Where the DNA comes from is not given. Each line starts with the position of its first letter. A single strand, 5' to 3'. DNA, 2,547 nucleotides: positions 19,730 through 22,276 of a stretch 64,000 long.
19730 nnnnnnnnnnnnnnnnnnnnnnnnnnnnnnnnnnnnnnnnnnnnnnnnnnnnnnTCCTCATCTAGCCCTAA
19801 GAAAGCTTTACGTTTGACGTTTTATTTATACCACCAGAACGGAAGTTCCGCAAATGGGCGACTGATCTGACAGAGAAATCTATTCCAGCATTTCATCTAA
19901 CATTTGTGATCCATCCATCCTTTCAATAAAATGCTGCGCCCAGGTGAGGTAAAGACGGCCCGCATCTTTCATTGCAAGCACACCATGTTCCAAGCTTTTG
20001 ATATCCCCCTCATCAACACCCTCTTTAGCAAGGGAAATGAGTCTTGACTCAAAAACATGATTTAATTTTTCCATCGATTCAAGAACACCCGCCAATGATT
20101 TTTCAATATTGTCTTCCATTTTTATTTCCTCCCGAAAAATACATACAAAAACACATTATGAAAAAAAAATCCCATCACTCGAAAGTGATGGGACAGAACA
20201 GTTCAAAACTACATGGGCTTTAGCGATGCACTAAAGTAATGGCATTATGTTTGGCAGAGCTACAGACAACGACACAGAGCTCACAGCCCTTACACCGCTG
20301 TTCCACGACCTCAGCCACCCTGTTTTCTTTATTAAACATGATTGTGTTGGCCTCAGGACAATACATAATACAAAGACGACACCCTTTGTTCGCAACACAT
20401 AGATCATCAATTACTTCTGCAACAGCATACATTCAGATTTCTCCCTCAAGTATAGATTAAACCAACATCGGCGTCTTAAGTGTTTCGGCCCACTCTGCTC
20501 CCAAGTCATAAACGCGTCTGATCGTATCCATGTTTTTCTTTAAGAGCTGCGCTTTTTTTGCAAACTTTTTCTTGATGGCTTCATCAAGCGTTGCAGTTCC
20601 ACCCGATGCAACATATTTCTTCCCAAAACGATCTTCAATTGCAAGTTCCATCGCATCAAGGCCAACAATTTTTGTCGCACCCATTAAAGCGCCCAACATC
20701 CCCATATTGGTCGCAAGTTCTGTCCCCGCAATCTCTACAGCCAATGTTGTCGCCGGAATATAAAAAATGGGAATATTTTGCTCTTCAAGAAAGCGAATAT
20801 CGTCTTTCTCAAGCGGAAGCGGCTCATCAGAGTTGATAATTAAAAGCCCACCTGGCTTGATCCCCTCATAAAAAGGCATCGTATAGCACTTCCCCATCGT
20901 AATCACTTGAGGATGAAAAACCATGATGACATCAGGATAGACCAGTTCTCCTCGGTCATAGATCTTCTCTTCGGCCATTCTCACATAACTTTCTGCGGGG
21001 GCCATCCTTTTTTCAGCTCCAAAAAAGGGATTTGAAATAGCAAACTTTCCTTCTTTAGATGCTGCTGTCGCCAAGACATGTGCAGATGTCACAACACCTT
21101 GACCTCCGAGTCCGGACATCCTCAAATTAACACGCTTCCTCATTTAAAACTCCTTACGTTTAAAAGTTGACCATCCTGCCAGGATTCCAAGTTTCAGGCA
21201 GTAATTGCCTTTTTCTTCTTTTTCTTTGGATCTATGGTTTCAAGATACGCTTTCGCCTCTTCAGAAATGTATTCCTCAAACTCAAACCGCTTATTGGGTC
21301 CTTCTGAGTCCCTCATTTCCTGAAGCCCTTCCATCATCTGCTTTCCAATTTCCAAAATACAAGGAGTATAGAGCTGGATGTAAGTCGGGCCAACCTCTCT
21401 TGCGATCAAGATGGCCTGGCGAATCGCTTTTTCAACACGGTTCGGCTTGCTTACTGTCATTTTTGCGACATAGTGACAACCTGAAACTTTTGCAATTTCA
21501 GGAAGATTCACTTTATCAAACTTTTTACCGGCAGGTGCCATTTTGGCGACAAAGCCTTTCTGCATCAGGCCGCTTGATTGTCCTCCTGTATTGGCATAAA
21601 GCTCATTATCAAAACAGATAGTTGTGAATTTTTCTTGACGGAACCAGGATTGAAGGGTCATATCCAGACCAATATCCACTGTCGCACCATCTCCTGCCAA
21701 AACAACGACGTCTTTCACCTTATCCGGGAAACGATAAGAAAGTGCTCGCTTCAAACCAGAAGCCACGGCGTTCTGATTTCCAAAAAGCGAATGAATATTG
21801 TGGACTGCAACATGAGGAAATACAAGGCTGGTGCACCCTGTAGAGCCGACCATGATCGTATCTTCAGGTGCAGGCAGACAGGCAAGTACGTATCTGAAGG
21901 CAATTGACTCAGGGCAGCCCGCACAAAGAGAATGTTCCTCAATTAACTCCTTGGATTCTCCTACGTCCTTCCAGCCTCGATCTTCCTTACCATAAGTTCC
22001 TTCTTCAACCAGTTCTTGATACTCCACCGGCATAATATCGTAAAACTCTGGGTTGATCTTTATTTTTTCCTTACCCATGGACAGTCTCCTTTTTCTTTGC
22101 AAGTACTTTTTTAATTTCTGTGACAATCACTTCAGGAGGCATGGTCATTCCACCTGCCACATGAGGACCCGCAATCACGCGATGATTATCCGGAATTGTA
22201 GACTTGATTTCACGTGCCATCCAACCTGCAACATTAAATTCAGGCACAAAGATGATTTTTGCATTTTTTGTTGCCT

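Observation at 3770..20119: Receptor-less Frz-like chemosensory operon inside a PATAN/GAF, c-di-GMP and MglA/MglB supercluster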

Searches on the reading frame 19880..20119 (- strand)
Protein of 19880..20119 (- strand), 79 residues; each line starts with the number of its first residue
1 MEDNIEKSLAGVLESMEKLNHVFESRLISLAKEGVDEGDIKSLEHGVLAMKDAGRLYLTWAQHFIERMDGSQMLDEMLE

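Call 4: search_protein_families(library=pfam, proteins=[window:19880-20119:-], max_evalue=0.01)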
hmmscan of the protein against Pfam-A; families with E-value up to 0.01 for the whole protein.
window:19880-20119:- (79 aa): 0 families

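Call 49: search_protein_families(library=ncbifam, proteins=[window:19880-20119:-], max_evalue=0.001)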
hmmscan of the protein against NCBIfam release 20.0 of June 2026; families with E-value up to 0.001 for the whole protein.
window:19880-20119:- (79 aa): 0 families

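Call 74: search_protein_families(library=pfam, proteins=[window:19880-20119:-], max_evalue=1)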
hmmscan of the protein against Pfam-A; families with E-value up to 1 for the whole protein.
window:19880-20119:- (79 aa): 0 families

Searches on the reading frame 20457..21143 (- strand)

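Call 4: search_protein_families(library=pfam, proteins=[window:20457-21143:-], max_evalue=0.01)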
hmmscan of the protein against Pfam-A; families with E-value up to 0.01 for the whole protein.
window:20457-21143:- (228 aa): 1 family
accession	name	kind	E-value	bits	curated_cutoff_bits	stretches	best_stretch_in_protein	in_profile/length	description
PF01558.24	POR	-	2.3e-40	139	27.4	1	13-177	1-158/173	Pyruvate ferredoxin/flavodoxin oxidoreductase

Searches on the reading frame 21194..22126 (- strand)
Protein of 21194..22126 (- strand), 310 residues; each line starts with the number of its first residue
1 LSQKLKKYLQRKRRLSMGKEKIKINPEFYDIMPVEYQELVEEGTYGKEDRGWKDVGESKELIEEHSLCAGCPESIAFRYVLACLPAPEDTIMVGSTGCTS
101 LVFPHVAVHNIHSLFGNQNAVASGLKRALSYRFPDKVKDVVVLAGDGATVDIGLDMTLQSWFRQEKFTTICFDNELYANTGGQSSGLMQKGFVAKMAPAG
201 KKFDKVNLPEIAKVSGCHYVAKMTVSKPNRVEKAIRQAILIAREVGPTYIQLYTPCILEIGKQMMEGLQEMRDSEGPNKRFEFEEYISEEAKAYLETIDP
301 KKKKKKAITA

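Call 4: search_protein_families(library=pfam, proteins=[window:21194-22126:-], max_evalue=0.01)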
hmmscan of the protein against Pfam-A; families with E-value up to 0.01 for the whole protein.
window:21194-22126:- (310 aa): 1 family
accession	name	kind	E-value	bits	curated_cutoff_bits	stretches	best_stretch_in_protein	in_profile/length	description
PF02775.26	TPP_enzyme_C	-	5.9e-20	72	21.9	1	105-251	20-150/151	Thiamine pyrophosphate enzyme, C-terminal TPP binding domain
